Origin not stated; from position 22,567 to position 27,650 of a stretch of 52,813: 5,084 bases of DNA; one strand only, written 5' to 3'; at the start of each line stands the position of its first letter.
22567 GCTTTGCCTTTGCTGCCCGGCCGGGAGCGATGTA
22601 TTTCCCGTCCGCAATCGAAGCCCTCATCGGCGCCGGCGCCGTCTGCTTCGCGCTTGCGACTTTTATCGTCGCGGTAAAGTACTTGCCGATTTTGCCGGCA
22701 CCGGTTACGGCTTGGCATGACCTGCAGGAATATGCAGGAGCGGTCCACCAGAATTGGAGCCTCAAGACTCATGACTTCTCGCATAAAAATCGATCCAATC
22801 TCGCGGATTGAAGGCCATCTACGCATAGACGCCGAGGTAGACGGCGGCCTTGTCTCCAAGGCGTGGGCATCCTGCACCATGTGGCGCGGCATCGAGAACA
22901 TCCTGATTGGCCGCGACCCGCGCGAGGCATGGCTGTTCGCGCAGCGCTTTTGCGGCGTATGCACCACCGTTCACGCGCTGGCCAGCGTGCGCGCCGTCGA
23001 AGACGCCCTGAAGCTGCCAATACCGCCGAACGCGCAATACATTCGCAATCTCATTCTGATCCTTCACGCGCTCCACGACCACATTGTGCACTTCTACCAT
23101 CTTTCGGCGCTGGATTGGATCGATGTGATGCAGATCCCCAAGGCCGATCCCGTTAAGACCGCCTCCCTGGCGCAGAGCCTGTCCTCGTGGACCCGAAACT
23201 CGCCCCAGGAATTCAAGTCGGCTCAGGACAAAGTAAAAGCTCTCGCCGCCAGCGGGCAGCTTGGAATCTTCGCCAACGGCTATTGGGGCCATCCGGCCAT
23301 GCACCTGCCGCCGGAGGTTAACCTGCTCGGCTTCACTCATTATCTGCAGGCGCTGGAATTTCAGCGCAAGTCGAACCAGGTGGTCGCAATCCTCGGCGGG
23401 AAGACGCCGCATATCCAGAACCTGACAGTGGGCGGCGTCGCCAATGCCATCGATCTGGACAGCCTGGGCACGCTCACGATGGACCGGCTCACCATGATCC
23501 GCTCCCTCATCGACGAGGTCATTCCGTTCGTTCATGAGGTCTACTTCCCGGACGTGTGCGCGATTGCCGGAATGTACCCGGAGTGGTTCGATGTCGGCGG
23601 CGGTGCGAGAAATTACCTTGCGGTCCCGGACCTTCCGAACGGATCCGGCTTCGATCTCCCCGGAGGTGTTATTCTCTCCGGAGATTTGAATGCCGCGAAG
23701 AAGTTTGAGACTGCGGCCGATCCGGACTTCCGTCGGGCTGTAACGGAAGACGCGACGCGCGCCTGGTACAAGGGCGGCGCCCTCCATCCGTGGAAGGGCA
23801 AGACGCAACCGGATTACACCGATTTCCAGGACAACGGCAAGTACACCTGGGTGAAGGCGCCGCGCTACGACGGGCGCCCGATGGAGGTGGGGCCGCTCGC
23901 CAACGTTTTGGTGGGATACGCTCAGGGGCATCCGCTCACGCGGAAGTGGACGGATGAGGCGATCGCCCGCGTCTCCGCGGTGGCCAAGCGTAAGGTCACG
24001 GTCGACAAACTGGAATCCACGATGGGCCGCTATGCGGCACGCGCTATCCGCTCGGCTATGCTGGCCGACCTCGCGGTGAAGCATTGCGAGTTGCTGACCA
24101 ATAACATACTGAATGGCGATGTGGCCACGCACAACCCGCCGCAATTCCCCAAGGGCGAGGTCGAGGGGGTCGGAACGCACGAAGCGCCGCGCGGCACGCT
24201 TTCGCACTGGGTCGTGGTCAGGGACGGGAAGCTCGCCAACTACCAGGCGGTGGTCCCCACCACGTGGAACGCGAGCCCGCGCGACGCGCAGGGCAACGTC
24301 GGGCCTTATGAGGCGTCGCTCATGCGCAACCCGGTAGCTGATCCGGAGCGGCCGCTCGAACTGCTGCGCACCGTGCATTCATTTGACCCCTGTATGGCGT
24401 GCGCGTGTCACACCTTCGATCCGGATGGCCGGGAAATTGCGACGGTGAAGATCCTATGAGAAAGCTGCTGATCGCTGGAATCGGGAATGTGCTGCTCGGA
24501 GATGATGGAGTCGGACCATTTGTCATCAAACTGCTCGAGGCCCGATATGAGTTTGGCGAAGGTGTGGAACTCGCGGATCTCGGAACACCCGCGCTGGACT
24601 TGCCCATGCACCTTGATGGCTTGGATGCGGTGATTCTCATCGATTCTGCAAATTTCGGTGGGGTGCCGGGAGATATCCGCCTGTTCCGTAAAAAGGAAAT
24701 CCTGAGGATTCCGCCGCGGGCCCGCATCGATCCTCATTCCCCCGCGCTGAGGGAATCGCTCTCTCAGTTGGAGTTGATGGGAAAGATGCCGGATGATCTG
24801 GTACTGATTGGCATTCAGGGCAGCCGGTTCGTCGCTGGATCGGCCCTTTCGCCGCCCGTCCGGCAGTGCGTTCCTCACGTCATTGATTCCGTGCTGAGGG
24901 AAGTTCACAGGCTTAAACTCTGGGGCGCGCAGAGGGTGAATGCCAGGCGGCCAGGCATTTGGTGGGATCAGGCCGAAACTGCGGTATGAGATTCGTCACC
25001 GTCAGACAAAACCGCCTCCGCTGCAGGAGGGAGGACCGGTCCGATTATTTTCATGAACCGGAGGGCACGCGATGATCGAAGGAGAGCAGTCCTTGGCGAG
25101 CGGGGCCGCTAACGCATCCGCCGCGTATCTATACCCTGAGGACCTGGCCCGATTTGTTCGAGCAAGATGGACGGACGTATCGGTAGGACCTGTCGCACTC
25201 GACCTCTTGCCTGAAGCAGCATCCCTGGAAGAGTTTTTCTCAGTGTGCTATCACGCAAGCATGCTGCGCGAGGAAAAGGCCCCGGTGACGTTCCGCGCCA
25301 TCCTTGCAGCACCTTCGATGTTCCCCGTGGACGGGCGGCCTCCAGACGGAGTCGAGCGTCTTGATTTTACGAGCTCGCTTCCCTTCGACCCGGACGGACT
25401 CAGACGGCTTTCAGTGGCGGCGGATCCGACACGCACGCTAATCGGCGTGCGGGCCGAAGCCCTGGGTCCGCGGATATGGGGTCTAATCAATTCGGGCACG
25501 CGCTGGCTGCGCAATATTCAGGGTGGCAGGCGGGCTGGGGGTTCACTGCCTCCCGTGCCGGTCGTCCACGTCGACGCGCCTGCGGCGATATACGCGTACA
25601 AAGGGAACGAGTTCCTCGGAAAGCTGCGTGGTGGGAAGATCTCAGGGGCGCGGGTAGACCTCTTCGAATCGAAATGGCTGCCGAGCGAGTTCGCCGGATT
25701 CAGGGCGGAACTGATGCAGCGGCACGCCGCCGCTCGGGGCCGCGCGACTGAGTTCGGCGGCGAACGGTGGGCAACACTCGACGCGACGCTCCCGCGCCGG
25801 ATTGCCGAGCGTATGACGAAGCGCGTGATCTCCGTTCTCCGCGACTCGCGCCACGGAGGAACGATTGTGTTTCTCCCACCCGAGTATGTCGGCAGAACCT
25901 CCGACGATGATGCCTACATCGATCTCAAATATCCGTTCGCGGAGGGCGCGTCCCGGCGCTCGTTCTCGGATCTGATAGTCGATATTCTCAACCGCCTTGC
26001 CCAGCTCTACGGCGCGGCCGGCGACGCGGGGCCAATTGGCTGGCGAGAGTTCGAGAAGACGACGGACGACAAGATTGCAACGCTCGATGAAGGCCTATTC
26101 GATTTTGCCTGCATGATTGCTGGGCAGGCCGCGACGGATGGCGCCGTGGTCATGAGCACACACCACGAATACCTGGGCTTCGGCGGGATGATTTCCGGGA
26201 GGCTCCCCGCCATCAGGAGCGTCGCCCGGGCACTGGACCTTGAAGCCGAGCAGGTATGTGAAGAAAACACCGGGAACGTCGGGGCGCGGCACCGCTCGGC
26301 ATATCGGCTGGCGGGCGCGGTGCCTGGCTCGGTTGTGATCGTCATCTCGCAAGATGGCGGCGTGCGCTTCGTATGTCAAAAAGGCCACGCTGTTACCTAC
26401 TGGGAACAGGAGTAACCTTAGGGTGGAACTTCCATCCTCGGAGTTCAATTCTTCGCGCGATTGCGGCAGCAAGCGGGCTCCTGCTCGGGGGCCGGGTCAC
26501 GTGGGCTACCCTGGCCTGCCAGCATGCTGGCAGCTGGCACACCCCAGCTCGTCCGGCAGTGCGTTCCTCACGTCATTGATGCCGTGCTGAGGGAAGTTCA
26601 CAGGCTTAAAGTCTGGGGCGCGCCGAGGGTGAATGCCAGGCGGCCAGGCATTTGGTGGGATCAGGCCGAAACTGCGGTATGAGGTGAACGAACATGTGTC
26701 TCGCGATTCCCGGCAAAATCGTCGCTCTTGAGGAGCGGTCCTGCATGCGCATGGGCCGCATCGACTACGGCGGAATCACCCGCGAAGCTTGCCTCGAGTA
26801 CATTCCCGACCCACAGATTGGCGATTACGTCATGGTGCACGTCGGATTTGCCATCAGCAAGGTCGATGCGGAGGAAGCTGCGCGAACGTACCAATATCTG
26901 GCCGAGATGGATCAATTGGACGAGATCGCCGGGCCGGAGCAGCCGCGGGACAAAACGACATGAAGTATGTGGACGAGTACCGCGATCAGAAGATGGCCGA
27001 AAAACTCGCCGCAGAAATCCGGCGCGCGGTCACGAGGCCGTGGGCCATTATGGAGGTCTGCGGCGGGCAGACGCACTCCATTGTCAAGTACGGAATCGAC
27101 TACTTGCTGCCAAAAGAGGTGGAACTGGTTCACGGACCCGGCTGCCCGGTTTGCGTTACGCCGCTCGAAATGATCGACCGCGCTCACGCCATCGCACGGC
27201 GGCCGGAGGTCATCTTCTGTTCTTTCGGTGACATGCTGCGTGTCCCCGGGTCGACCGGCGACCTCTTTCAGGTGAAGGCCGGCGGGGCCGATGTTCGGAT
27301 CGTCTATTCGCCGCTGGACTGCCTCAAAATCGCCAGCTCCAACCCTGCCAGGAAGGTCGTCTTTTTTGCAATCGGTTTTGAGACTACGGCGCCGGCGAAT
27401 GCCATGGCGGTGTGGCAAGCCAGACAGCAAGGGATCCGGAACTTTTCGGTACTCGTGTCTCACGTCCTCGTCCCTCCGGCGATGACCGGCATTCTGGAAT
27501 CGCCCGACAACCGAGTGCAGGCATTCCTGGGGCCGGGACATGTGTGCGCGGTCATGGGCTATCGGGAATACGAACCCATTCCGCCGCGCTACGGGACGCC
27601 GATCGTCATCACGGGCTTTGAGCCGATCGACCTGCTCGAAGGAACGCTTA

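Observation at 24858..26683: Stand-alone sensor/DAC-fold gene inserted between hybD and hypC, bracketed by 133-bp direct repeats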

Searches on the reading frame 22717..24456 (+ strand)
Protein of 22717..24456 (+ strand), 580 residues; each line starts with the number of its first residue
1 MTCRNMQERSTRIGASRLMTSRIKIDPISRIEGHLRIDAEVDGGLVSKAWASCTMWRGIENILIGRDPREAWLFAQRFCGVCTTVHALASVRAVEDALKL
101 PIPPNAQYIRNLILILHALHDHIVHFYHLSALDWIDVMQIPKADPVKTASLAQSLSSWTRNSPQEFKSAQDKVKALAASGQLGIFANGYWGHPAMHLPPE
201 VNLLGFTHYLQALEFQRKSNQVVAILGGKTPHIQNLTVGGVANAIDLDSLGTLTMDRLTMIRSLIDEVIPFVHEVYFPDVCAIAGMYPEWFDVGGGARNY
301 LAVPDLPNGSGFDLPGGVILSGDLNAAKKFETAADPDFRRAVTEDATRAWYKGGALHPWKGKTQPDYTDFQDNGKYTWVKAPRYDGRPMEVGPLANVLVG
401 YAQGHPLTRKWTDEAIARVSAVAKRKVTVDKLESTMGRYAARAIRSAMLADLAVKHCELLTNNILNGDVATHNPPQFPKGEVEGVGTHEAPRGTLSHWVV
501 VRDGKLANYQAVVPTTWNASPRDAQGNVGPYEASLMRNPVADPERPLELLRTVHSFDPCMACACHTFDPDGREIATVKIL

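Call 5: search_protein_families(library=pfam, proteins=[window:22717-24456:+], max_evalue=1)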
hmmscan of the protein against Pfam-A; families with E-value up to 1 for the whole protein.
window:22717-24456:+ (580 aa): 2 families
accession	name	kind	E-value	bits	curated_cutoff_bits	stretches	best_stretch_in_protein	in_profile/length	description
PF00374.24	NiFeSe_Hases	-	2.9e-213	709.9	25.8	1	57-565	1-508/508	Nickel-dependent hydrogenase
PF19195.5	DUF5870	-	0.0026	17.2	25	1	326-470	129-271/488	Family of unknown function (DUF5870)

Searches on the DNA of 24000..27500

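Call 79: search_rna_families(source=window, start=24000, end=27500, threshold=evalue, max_evalue=1)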
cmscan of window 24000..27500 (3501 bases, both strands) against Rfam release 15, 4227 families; matches with E-value up to 1: 0.
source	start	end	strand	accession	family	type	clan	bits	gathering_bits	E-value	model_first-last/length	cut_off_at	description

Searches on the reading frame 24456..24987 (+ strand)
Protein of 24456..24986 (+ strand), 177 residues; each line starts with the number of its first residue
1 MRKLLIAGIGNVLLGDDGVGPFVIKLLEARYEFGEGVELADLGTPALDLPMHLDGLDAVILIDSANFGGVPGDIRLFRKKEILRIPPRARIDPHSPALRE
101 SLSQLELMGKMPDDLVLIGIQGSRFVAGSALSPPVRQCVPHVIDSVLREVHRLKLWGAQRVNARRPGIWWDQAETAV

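Call 5: search_protein_families(library=pfam, proteins=[window:24459-24987:+], max_evalue=1)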
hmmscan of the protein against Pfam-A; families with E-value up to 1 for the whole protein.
window:24459-24987:+ (176 aa): 1 family
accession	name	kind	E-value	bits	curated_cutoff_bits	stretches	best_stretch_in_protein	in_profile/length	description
PF01750.23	HycI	-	6.1e-20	71.8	23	1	22-148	3-130/130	Hydrogenase maturation protease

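Call 12: find_encoding_contigs(protein=window:24456-24986:+, flank=6000, max_places=10)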
Protein window:24456-24986:+ (177 aa): 8 contigs read that carry it; 7 places shown.
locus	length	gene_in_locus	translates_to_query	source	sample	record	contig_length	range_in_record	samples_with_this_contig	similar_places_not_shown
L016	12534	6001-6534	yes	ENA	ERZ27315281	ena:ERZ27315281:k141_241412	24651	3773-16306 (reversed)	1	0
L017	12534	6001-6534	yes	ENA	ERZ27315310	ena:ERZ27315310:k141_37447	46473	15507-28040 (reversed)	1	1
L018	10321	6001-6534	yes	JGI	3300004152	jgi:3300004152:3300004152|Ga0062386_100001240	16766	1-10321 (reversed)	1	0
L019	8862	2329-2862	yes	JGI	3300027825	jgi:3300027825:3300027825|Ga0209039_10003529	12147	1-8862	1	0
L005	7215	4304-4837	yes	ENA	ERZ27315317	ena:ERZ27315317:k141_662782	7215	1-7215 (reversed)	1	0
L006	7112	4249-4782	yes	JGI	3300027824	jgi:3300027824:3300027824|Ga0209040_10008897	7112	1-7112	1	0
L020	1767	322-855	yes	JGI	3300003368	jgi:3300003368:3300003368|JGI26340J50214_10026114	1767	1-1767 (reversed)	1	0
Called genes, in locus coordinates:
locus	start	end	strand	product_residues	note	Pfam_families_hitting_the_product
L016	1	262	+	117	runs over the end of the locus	PF01155:HypA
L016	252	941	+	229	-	PF02492:cobW, PF03205:MobB (weak)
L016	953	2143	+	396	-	PF01058:Oxidored_q6, PF14720:NiFe_hyd_SSU_C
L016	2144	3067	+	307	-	PF13187:Fer4_9 (faint), PF12797:Fer4_2 (faint), PF13237:Fer4_10 (weak), PF12838:Fer4_7 (weak), PF13237:Fer4_10 (weak), PF13247:Fer4_11, PF00037:Fer4 (weak), PF12837:Fer4_6 (weak), +1 more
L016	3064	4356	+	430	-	-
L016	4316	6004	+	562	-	PF27537:HoxH (faint), PF00374:NiFeSe_Hases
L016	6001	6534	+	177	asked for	PF01750:HycI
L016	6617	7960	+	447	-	PF21751:DACNV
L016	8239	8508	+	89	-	PF01455:HupF_HypC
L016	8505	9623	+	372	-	PF01924:HypD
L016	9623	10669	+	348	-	PF00586:AIRS, PF02769:AIRS_C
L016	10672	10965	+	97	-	PF00374:NiFeSe_Hases (weak)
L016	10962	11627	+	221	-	-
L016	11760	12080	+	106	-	-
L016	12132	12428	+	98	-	-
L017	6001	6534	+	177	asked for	PF01750:HycI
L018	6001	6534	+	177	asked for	PF01750:HycI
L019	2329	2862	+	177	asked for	PF01750:HycI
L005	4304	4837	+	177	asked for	PF01750:HycI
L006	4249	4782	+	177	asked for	PF01750:HycI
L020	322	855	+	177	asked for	PF01750:HycI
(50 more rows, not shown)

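Call 14: find_related_loci(query=window:24456-24986:+, collection=genome_contigs, flank=8000)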
Query window:24456-24986:+ (177 aa) in genome_contigs; peptide patterns used: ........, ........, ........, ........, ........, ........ (x = any residue, [..] = any of these).
420 stretches matched a pattern; 79 encode a relative of the query (tblastn E <= 1e-3); 79 distinct loci.
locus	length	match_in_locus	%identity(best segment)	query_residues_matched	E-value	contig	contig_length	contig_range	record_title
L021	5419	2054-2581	61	1-176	1e-67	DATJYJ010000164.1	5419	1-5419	MAG TPA_asm: Verrucomicrobiia bacterium isolate SMAG_U15149 k141_1910295, whole genome shotgun sequence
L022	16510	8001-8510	51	1-170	7e-54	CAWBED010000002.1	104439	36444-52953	MAG: uncultured Acidobacteriota bacterium isolate MFD00731.bin.1.223 genome assembly, contig: contig_104477, whole genom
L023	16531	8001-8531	51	1-177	8e-53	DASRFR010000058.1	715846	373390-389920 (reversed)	MAG TPA_asm: Terriglobales bacterium isolate SMAG_U10037 k141_130528, whole genome shotgun sequence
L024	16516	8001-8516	52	1-172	3e-52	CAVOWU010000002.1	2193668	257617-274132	MAG: uncultured Acidobacteriota bacterium isolate MFD00082.bin.1.156 genome assembly, contig: contig_1187, whole genome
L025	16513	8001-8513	50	1-171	2e-51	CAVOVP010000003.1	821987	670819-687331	MAG: uncultured Acidobacteriota bacterium isolate MFD00008.bin.1.47 genome assembly, contig: contig_21307, whole genome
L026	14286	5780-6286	51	2-170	2e-49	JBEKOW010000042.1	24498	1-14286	MAG: Terriglobales bacterium isolate SPRUCE 44 SPRUCE_44_42, whole genome shotgun sequence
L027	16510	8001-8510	50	2-171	5e-49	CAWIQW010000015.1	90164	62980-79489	MAG: uncultured Acidobacteriaceae bacterium isolate MFD01689.bin.2.23 genome assembly, contig: contig_57172, whole genom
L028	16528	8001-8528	48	1-176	5e-49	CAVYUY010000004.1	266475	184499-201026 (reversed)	MAG: uncultured Acidobacteriota bacterium isolate MFD09671.bin.2.133 genome assembly, contig: contig_10449, whole genome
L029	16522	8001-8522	49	1-174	1e-48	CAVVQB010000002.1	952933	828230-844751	MAG: uncultured Acidobacteriaceae bacterium isolate MFD02579.bin.1.51 genome assembly, contig: contig_17049, whole genom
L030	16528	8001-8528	48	1-176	3e-48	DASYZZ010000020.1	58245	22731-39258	MAG TPA_asm: Candidatus Sulfotelmatobacter sp. isolate SMAG_U6375 k141_788336, whole genome shotgun sequence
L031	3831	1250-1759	48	1-170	2e-48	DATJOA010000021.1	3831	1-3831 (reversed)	MAG TPA_asm: Candidatus Acidiferrales bacterium isolate SMAG_U14875 k141_4465737, whole genome shotgun sequence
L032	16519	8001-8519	50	2-174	5e-48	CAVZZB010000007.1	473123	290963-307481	MAG: uncultured Acidobacteriaceae bacterium isolate MFD01828.bin.1.12 genome assembly, contig: contig_13334, whole genom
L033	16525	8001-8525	47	1-177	2e-47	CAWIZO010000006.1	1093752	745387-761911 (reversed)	MAG: Terriglobia bacterium isolate MFD00964.bin.1.268 genome assembly, contig: contig_26720, whole genome shotgun sequen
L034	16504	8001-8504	48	5-172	6e-47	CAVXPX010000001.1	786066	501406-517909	MAG: uncultured Acidobacteriota bacterium isolate MFD05502.bin.1.121 genome assembly, contig: contig_10695, whole genome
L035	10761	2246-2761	46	1-172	8e-46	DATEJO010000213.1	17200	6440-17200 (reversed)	MAG TPA_asm: Candidatus Sulfotelmatobacter sp. isolate SMAG_U8866 k141_2122218, whole genome shotgun sequence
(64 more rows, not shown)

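Call 42: find_related_loci(query=window:24456-24986:+, collection=metagenome_contigs, flank=4000)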
Query window:24456-24986:+ (177 aa) in metagenome_contigs; peptide patterns used: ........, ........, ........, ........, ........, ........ (x = any residue, [..] = any of these).
599 stretches matched a pattern (row limit reached: there are more); 158 encode a relative of the query (tblastn E <= 1e-3); the best 80 are kept; 80 distinct loci.
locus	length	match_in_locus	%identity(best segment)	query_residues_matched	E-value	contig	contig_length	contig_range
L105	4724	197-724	85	1-176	5e-96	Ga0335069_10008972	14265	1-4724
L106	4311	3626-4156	76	1-177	7e-87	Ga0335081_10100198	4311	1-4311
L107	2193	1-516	77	5-176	2e-87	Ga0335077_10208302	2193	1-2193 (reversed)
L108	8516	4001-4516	70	1-172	7e-80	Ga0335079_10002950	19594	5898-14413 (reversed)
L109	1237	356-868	74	1-171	5e-84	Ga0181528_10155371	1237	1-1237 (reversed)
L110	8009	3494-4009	71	1-172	2e-77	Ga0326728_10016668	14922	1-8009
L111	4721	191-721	65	1-177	6e-77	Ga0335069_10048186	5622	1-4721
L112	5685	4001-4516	72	1-172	3e-76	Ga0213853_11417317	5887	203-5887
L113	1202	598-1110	71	1-171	6e-81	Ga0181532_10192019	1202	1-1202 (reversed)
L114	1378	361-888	68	1-176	7e-80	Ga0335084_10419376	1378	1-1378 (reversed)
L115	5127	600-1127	66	1-176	6e-75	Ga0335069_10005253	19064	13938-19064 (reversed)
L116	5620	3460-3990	66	1-177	3e-74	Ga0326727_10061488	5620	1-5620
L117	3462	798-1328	64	1-177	7e-74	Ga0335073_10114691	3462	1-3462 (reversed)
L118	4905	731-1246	66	1-172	1e-73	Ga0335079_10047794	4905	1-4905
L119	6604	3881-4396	64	1-172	5e-73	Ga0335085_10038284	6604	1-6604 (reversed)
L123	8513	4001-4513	66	1-171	4e-72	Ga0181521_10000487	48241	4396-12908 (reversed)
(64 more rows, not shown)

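Call 49: search_protein_families(library=pfam, proteins=[L021:2617-3510:+, L123:4543-5271:+, L115:1301-2752:+], max_evalue=0.01)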
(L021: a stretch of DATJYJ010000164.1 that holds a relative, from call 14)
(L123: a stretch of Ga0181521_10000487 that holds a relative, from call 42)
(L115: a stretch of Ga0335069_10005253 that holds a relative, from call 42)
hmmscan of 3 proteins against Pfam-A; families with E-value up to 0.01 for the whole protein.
L021:2617-3510:+ (298 aa): 1 family
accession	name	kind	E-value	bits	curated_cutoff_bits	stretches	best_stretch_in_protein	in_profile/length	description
PF11231.14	DUF3034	-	0.00012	22.2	25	1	79-201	49-173/255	Protein of unknown function (DUF3034)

L123:4543-5271:+ (243 aa): 0 families

L115:1301-2752:+ (484 aa): 1 family
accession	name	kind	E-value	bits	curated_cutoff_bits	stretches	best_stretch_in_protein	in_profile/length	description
PF00171.27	Aldedh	-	1.6e-137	459.3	23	1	30-480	7-460/461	Aldehyde dehydrogenase family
